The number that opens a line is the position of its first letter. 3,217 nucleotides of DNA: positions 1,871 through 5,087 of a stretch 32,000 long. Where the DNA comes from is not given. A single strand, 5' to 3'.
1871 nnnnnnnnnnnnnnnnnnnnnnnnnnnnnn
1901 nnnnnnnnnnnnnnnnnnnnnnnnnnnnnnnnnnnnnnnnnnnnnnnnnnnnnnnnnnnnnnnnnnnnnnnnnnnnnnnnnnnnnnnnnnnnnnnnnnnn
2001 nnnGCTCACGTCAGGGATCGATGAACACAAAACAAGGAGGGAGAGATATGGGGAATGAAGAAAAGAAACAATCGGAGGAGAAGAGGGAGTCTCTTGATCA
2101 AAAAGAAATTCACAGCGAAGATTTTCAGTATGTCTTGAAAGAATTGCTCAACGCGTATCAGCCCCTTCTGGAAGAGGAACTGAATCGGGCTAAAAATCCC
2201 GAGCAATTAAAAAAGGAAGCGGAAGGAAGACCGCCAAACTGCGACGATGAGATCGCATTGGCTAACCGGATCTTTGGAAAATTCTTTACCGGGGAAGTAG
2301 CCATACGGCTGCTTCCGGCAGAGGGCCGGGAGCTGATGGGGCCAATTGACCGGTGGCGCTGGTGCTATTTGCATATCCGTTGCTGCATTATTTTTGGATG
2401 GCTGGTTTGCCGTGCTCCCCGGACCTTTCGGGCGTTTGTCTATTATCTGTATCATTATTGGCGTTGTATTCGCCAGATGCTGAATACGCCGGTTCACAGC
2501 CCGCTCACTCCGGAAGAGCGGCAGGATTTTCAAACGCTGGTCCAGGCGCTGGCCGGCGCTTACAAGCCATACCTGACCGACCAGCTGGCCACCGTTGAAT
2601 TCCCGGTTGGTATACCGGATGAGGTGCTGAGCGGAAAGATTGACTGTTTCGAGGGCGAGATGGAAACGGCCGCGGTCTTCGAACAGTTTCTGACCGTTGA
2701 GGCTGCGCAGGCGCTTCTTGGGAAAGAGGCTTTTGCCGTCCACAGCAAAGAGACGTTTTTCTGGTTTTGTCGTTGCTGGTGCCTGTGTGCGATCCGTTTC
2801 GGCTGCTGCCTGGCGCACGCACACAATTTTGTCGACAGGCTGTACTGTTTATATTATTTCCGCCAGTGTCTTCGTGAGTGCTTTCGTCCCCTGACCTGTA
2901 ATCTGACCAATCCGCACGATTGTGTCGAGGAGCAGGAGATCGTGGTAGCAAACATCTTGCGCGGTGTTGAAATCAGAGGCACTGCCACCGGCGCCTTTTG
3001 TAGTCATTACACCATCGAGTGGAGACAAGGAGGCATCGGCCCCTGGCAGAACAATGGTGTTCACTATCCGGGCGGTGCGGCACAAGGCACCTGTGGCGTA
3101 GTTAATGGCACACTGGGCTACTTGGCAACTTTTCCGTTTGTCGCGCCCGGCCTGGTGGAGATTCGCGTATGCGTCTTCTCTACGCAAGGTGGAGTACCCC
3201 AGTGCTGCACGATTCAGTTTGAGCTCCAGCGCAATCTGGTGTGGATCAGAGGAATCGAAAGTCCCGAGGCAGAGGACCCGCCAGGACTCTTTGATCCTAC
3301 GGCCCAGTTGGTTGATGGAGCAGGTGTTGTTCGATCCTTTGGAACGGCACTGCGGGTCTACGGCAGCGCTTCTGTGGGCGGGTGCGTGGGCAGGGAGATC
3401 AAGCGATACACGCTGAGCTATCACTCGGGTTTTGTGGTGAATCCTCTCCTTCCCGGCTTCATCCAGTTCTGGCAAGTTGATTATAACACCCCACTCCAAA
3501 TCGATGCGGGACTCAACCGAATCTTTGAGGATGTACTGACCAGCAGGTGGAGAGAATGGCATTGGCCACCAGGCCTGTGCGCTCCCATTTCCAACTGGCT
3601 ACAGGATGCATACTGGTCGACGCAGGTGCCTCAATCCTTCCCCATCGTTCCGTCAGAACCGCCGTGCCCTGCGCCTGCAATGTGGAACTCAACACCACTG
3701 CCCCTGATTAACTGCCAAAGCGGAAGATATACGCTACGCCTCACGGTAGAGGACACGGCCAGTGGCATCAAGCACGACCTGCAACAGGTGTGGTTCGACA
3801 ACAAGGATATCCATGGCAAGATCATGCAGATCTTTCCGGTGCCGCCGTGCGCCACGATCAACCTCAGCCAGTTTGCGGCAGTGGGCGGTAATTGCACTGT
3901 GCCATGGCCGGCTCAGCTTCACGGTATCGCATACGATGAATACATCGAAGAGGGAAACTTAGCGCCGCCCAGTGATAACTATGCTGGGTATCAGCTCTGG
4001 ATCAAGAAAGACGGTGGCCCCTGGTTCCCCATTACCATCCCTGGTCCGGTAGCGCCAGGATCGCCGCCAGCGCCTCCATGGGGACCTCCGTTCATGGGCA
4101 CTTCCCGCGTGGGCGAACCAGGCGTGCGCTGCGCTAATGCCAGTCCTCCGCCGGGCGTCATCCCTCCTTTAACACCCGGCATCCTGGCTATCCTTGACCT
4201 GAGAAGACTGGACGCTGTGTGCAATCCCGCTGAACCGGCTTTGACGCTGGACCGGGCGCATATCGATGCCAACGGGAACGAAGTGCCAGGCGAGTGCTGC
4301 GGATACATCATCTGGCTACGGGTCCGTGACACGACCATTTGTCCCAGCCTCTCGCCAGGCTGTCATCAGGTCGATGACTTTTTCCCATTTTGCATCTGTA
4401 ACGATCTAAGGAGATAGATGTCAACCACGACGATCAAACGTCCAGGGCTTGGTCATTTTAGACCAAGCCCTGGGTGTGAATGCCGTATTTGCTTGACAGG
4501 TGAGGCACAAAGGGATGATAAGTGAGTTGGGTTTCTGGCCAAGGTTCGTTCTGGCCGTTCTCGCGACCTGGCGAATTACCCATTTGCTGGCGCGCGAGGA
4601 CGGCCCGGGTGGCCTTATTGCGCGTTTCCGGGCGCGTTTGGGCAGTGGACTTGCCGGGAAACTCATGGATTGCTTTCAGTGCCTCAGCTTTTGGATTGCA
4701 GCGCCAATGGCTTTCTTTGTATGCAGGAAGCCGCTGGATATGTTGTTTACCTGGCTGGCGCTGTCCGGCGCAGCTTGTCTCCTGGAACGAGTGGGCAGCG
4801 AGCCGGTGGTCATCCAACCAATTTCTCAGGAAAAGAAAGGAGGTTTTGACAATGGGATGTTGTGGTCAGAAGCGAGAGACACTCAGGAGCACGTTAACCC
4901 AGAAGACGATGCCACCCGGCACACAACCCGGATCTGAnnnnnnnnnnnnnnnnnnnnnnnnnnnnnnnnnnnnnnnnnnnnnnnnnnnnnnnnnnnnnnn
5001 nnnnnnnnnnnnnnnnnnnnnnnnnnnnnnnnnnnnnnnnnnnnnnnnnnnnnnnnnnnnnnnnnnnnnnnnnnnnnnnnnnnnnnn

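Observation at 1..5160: Tightly packed five-gene cassette of unknown function anchored by a radical SAM enzyme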

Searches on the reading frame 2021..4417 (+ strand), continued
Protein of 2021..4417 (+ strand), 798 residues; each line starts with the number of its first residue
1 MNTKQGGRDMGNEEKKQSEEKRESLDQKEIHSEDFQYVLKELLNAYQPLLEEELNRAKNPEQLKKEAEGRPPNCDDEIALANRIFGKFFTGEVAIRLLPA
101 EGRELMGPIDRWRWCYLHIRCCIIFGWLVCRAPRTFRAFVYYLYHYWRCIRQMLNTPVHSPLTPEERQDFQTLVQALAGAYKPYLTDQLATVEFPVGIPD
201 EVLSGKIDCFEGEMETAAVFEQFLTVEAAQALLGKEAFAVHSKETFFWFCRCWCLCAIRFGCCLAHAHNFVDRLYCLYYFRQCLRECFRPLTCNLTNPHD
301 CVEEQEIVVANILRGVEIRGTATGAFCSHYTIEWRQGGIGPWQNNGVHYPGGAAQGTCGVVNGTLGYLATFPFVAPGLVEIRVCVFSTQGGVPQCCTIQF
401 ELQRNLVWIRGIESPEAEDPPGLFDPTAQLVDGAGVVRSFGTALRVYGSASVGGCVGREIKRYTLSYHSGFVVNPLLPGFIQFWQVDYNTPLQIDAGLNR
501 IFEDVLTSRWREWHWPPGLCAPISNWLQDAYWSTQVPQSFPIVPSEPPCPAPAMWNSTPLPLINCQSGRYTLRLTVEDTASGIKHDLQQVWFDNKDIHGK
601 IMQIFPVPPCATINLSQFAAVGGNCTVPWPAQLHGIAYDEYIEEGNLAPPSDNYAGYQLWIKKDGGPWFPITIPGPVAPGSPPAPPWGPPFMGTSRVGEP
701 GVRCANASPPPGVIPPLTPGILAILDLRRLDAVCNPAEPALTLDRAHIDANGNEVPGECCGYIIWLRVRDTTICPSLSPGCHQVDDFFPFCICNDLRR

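Call 42: fold_search(model_id=the predicted structure, library=pdb)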
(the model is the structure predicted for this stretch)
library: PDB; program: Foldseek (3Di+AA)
matches with E <= 10: 1401; with E <= 0.001: 121
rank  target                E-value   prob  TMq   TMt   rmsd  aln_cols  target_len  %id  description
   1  8d40_B                2.6e-06  0.91  0.10  0.15  37.7       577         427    8  Crystal structure of human CELSR1 EC1-4 (released 2023-08-30)
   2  6e6b_A                3.4e-06  0.94  0.10  0.12  35.0       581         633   10  Crystal structure of the Protocadherin GammaB4 extracellular domain (released 2019-04-10)
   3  3f85                  3.7e-06  0.98  0.13  0.18  18.7       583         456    9  Structure of fusion complex of homo trimeric major pilin subunits CfaB of CFA/I fimbirae from ETEC E. coli (released 2009-08-11)
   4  5v5x_B                4.6e-06  0.93  0.11  0.17  36.3       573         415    9  Protocadherin gammaB7 EC3-6 cis-dimer structure (released 2017-11-01)
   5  7sz8_A                7.2e-06  0.96  0.11  0.18  36.4       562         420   11  Crystal structure of human CELSR1 EC4-7 (released 2022-12-14)
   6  5szr_A                8.8e-06  0.91  0.11  0.18  34.8       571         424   10  Protocadherin Gamma B2 extracellular cadherin domains 3-6 (released 2016-10-19)
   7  8cml_E                9.3e-06  1.00  0.13  0.15  20.7       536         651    8  Cryo-EM structure of complement C5 in complex with nanobodies UNbC5-1 and UNbC5-2 (released 2023-09-27)
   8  5v5x_D                1.0e-05  0.92  0.11  0.18  35.7       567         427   10  Protocadherin gammaB7 EC3-6 cis-dimer structure (released 2017-11-01)
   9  5szr_B                1.1e-05  0.99  0.14  0.21  16.6       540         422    8  Protocadherin Gamma B2 extracellular cadherin domains 3-6 (released 2016-10-19)
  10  5szr_C                1.8e-05  0.97  0.13  0.20  17.3       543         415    8  Protocadherin Gamma B2 extracellular cadherin domains 3-6 (released 2016-10-19)
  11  7sqc_O0               1.9e-05  0.80  0.11  0.09  73.8       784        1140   10  Ciliary C1 central pair apparatus isolated from Chlamydomonas reinhardtii (released 2022-04-13)
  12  9qk2_F                2.2e-05  0.80  0.09  0.11  27.1       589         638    8  Structure of the Complement classical and lectin pathway C3 convertase in complex with substrate C3 (released 2025-12-24)
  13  5t9t_B                2.6e-05  0.97  0.12  0.15  18.2       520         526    8  Protocadherin Gamma B2 extracellular cadherin domains 1-5 (released 2016-10-19)
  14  6vg4_A                2.8e-05  0.91  0.11  0.12  19.7       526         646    9  Human protocadherin 10 ectodomain (released 2020-03-11)
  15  5t9t_A                3.0e-05  0.60  0.09  0.12  28.8       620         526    7  Protocadherin Gamma B2 extracellular cadherin domains 1-5 (released 2016-10-19)
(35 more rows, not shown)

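Call 55: search_protein_families(library=pfam, proteins=[L012:10327-10773:+, L009:10385-10792:+], max_evalue=0.1)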
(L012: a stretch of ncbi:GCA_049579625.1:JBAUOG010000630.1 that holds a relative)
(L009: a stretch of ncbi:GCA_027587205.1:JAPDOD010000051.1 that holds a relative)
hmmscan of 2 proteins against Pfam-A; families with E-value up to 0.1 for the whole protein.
L012:10327-10773:+ (148 aa): 1 family
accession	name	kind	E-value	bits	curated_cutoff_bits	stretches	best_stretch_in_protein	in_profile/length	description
PF07098.16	DUF1360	-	1.5e-06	28.6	21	1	44-90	51-99/102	Protein of unknown function (DUF1360)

L009:10385-10792:+ (135 aa): 1 family
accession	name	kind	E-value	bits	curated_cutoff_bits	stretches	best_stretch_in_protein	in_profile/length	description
PF07098.16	DUF1360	-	7e-06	26.4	21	1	44-91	51-100/102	Protein of unknown function (DUF1360)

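Call 66: find_encoding_contigs(protein=P0259, flank=6000, max_places=3)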
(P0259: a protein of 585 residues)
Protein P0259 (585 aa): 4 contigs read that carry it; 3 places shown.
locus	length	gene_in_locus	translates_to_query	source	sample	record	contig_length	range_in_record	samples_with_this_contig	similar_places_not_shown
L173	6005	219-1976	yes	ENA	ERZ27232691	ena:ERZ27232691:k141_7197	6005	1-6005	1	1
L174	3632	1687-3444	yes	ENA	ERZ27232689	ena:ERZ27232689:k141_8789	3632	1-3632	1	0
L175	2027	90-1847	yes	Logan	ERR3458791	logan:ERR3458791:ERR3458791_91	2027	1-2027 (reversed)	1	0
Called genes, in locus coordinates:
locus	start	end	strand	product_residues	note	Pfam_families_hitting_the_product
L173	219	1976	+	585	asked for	-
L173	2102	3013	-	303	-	PF08843:AbiEii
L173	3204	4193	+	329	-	PF00581:Rhodanese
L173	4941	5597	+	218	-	PF00989:PAS (weak), PF00196:GerE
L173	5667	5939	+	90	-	-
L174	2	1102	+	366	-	?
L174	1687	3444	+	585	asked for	-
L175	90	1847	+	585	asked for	-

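Call 67: find_encoding_contigs(protein=P0244, flank=6000, max_places=3)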
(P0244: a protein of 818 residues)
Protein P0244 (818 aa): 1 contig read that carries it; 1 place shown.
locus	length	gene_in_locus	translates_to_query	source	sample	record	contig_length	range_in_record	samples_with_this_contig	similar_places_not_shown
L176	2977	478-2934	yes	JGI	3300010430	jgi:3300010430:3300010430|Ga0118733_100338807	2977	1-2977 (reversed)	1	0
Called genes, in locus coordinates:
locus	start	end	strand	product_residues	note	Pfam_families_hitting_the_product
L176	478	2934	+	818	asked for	-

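Call 69: fold_search(model_id=the predicted structure, library=viral)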
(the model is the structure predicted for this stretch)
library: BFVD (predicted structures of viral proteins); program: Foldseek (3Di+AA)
matches with E <= 10: 949; with E <= 0.001: 93
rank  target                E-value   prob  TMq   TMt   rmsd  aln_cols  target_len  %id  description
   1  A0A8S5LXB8            5.7e-08  1.00  0.12  0.15  25.9       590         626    7  Uncharacterized protein [Siphoviridae sp. ctRiO19]
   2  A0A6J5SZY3            7.2e-07  1.00  0.10  0.07  18.8       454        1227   13  Ig [uncultured Caudovirales phage]
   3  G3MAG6                1.6e-06  1.00  0.15  0.11  17.6       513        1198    8  Gp425 [Bacillus phage G]
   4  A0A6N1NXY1            1.7e-06  1.00  0.14  0.12  16.7       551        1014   10  DUF11 domain-containing protein [Tupanvirus soda lake]
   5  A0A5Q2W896            2.0e-06  1.00  0.18  0.19  12.5       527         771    8  (no name in the UniProt tables at hand)
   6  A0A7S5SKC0            2.1e-06  0.98  0.12  0.11  29.4       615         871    7  (no name in the UniProt tables at hand)
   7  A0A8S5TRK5            4.0e-06  1.00  0.16  0.20  18.5       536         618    8  Uncharacterized protein [Siphoviridae sp. ct1SN28]
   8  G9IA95                4.4e-06  0.93  0.10  0.14  32.6       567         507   10  (no name in the UniProt tables at hand)
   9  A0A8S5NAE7            4.7e-06  1.00  0.17  0.27  20.1       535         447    8  Uncharacterized protein (Fragment) [Siphoviridae sp. ctu3K14]
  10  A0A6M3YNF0            4.9e-06  0.98  0.11  0.08  24.0       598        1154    9  PKD/Chitinase domain-containing protein [Alteromonas phage vB_AcoS-R7M]
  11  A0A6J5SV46            5.7e-06  1.00  0.12  0.16  17.0       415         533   10  Collagen triple helix repeat [uncultured Caudovirales phage]
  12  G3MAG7                6.0e-06  1.00  0.16  0.13  12.3       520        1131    8  Gp426 [Bacillus phage G]
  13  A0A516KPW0            9.5e-06  0.94  0.12  0.14  34.3       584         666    9  (no name in the UniProt tables at hand)
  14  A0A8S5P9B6            1.3e-05  0.98  0.12  0.11  29.7       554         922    8  Fibronectin [Myoviridae sp. ctTYJ16]
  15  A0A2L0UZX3            1.3e-05  0.97  0.10  0.07  24.0       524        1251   11  Extracellular serine proteinase [Agrobacterium phage Atu_ph07]
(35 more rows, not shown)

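Call 72: find_encoding_contigs(protein=P0002, flank=10000, max_places=3)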
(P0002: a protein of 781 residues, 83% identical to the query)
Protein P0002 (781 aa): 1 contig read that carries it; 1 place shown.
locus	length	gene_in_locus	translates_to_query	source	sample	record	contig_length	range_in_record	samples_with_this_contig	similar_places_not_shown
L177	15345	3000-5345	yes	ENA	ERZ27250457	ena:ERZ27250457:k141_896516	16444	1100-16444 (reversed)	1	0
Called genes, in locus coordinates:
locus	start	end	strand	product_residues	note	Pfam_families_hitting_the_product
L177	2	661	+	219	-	?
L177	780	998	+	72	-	PF04014:MazE_antitoxin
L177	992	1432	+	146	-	PF01850:PIN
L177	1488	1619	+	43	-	-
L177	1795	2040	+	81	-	-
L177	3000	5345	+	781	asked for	-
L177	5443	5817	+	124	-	PF07098:DUF1360 (weak)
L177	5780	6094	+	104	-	-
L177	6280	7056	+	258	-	-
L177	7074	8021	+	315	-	-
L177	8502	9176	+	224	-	-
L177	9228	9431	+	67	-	-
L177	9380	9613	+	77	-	PF03869:Arc (weak), PF22513:FitA-like_RHH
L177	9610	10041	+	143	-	PF01850:PIN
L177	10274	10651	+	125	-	-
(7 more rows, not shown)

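Call 73: find_encoding_contigs(protein=P0012, flank=10000, max_places=3)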
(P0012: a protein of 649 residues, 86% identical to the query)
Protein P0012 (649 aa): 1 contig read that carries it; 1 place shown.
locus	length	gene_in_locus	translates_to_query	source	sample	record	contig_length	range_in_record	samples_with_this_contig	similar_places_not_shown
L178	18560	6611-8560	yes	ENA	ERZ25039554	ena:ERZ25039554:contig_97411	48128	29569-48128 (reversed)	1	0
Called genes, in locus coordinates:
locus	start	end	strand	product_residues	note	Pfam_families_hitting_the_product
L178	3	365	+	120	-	?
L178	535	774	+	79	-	-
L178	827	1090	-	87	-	-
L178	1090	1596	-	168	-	PF21522:MreB-like_C (weak)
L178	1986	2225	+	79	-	-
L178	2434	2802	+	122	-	PF04229:GrpB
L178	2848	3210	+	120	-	-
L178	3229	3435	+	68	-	-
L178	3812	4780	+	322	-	PF03786:UxuA, PF01261:AP_endonuc_2 (weak), PF03786:UxuA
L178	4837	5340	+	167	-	PF12867:DinB_2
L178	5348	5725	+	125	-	PF02627:CMD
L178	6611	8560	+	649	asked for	-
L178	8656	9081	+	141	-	PF07098:DUF1360 (weak)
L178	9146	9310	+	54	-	-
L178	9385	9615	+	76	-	-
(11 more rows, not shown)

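Call 77: find_related_loci(query=A1, collection=viral_contigs, flank=10000)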
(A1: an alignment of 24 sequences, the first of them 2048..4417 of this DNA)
Query A1 (789 aa) in viral_contigs; peptide patterns used: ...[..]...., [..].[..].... (x = any residue, [..] = any of these).
201 stretches matched a pattern, but none encodes a relative of the query by tblastn (E <= 1e-3).

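Call 79: search_dna_similar(query=window:2048-4417:+, collection=plasmids, mode=protein, max_rows=15)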
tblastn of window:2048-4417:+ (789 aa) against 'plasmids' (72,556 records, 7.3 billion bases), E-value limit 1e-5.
No match.

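Call 84: search_solved_structures(query=A1, max_evalue=1)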
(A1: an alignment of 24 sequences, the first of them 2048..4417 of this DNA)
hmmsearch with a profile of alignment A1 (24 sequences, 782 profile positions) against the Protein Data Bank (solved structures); distinct sequences matched with E-value up to 1: 0.

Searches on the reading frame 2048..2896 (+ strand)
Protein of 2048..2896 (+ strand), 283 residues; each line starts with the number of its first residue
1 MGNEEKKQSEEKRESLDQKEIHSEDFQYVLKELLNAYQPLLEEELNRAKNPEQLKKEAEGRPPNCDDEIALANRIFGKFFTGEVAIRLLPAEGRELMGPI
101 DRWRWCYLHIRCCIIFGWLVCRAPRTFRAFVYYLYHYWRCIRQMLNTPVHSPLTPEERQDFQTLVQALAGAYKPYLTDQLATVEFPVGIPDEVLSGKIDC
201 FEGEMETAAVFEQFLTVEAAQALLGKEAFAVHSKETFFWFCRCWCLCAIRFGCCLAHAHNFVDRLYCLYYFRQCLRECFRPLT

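Call 60: search_protein_families(library=pfam, proteins=[window:2048-2896:+], max_evalue=10)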
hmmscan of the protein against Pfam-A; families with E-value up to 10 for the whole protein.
seq(283 aa): 2 families
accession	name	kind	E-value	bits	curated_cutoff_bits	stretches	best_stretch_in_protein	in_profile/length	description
PF18731.6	HEPN_Swt1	-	0.17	12.6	27.5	1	9-49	36-75/115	Swt1-like HEPN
PF20640.2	Rrn6_HB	-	0.19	12.3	26.4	0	149-215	50-115/192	Rrn6, helical bundle domain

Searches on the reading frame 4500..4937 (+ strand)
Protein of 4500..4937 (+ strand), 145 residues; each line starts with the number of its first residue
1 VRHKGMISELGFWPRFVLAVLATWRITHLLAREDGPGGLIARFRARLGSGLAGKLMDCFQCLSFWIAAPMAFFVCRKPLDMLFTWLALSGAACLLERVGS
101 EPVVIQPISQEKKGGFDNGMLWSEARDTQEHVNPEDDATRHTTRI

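Call 3: search_protein_families(library=pfam, proteins=[window:4500-4937:+], max_evalue=1)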
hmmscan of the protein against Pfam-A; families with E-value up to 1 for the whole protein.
window:4500-4937:+ (145 aa): 1 family
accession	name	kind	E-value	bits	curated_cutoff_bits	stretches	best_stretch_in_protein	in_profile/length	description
PF07098.16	DUF1360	-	0.00024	21.5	21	1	51-97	52-100/102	Protein of unknown function (DUF1360)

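Call 4: search_protein_families(library=ncbifam, proteins=[window:4500-4937:+], max_evalue=1)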
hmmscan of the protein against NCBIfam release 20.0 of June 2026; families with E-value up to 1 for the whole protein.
window:4500-4937:+ (145 aa): 0 families

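Call 16: search_protein_families(library=padloc, proteins=[window:4515-4937:+], max_evalue=0.1)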
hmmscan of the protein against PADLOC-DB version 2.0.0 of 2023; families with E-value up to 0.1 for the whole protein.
window:4515-4937:+ (140 aa): 0 families

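Call 18: search_protein_families(library=phrogs, proteins=[window:4515-4937:+], max_evalue=0.1)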
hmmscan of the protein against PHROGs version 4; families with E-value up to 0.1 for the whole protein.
window:4515-4937:+ (140 aa): 1 family
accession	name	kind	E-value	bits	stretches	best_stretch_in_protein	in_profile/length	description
phrog_781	-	unknown function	0.061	13.6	0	11-90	41-127/152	-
